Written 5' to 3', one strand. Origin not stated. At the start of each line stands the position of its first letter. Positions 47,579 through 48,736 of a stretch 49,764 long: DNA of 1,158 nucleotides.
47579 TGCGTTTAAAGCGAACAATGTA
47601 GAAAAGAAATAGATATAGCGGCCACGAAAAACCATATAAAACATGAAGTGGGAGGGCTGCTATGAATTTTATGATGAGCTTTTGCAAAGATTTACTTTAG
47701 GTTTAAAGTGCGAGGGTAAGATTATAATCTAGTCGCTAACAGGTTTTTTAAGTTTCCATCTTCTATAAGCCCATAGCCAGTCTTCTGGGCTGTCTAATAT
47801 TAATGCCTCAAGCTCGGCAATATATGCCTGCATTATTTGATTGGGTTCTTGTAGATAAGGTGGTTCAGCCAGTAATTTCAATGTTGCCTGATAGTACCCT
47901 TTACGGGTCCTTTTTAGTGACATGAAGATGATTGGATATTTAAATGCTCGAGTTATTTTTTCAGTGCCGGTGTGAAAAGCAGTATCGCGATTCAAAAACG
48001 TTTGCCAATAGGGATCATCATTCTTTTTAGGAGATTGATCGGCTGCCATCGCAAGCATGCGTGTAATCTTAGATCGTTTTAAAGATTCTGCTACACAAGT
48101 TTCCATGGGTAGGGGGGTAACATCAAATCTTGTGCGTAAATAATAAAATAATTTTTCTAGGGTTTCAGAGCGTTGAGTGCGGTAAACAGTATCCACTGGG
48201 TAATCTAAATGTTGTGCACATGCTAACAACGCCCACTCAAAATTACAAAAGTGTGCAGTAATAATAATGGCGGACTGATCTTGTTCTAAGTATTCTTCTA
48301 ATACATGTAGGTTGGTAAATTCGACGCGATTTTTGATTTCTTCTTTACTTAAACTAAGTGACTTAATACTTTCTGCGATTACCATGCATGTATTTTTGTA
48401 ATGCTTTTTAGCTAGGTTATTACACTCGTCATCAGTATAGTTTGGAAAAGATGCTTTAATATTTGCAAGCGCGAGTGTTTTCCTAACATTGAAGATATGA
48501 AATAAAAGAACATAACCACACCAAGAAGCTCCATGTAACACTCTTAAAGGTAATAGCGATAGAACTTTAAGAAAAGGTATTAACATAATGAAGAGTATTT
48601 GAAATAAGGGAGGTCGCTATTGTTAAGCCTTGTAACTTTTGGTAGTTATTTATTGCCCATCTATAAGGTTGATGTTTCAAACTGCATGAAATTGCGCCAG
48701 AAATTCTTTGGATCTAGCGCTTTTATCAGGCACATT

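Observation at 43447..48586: P450 + FAAL-ACP fusion + two LpxL-family acyltransferases in a tRNA hot spot: candidate undescribed envelope-lipid acyl-remodelling system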

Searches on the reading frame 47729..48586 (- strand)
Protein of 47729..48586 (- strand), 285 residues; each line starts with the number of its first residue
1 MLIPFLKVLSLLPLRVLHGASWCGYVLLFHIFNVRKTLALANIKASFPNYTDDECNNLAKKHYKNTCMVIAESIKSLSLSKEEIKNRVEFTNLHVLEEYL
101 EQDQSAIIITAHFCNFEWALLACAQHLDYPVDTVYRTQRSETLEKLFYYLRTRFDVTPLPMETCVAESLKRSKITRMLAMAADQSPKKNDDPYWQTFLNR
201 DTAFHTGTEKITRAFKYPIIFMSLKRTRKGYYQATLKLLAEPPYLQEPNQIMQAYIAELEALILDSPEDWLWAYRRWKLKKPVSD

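Call 4: search_protein_families(library=pfam, proteins=[window:47729-48586:-], max_evalue=0.01)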
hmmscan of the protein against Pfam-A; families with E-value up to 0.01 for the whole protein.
window:47729-48586:- (285 aa): 1 family
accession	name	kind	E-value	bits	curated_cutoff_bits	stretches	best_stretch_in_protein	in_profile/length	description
PF03279.18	Lip_A_acyltrans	-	1.9e-35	122.9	22.3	1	3-278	20-294/295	Bacterial lipid A biosynthesis acyltransferase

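Call 5: search_protein_families(library=ncbifam, proteins=[window:47729-48586:-], max_evalue=0.01)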
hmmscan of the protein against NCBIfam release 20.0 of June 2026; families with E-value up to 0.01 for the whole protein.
window:47729-48586:- (285 aa): 17 families
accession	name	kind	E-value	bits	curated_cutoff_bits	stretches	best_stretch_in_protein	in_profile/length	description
NF006270.0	PRK08419.1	equivalog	8.2e-31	107.4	248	1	8-280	16-291/298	lipid A biosynthesis lauroyl acyltransferase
TIGR02207.1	lipid_A_htrB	subfamily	2.2e-25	89.6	297.8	1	4-281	20-295/303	LpxL/LpxP family Kdo(2)-lipid IV(A) lauroyl/palmitoleoyl acyltransferase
NF006487.0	PRK08905.1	equivalog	1.1e-22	80.4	281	1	4-281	5-277/290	lysophospholipid acyltransferase family protein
NF006432.0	PRK08706.1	equivalog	1.4e-20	73.7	384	1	5-280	7-281/289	lipid A biosynthesis lauroyl acyltransferase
NF005340.0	PRK06860.1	subfamily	1.1e-19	70.8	398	1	3-281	25-301/309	lipid A biosynthesis lauroyl acyltransferase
NF005399.0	PRK06946.1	subfamily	4.6e-19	68.8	343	1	3-281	11-287/294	lipid A biosynthesis lauroyl acyltransferase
NF005120.0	PRK06553.1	equivalog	3.2e-18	66.1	273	1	34-278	58-307/308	lipid A biosynthesis lauroyl acyltransferase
NF004191.0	PRK05646.1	equivalog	1.4e-15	57.3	491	1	8-280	27-298/310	lipid A biosynthesis lauroyl acyltransferase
NF004569.0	PRK05906.1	equivalog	1.6e-13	50.3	439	1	72-280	111-315/454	lipid A biosynthesis lauroyl acyltransferase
TIGR02208.1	lipid_A_msbB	equivalog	2.3e-13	50.1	336.05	1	5-281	23-298/305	lauroyl-Kdo(2)-lipid IV(A) myristoyltransferase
NF005150.0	PRK06628.1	equivalog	7.6e-13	48.5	350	1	3-278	18-289/290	lipid A biosynthesis lauroyl acyltransferase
NF006437.0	PRK08733.1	equivalog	1.9e-12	46.9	540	1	29-279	51-296/306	LpxL/LpxP family Kdo(2)-lipid IV(A) lauroyl/palmitoleoyl acyltransferase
NF005952.0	PRK08025.1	equivalog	4.5e-12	45.7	517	1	11-280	31-297/306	kdo(2)-lipid IV(A) palmitoleoyltransferase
NF006507.0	PRK08943.1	subfamily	1.2e-11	44.2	337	1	30-281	58-308/322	lipid A biosynthesis (KDO)2-(lauroyl)-lipid IVA acyltransferase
NF004190.0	PRK05645.1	equivalog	2.1e-08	33.7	377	1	2-280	9-287/295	lysophospholipid acyltransferase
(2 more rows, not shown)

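Call 41: search_solved_structures(query=window:47729-48586:-, max_evalue=0.1, show_alignments=1)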
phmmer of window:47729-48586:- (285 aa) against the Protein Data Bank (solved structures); distinct sequences matched with E-value up to 0.1: 3.
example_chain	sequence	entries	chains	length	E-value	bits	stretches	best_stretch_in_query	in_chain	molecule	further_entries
5kn7_B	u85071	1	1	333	0.00017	24.2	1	23-280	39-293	Lipid A biosynthesis lauroyl acyltransferase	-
5knk_B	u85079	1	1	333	0.00058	22.4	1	23-280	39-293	Lipid A biosynthesis lauroyl acyltransferase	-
6swl_A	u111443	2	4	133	0.077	15.5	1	88-148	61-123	Two-component response regulator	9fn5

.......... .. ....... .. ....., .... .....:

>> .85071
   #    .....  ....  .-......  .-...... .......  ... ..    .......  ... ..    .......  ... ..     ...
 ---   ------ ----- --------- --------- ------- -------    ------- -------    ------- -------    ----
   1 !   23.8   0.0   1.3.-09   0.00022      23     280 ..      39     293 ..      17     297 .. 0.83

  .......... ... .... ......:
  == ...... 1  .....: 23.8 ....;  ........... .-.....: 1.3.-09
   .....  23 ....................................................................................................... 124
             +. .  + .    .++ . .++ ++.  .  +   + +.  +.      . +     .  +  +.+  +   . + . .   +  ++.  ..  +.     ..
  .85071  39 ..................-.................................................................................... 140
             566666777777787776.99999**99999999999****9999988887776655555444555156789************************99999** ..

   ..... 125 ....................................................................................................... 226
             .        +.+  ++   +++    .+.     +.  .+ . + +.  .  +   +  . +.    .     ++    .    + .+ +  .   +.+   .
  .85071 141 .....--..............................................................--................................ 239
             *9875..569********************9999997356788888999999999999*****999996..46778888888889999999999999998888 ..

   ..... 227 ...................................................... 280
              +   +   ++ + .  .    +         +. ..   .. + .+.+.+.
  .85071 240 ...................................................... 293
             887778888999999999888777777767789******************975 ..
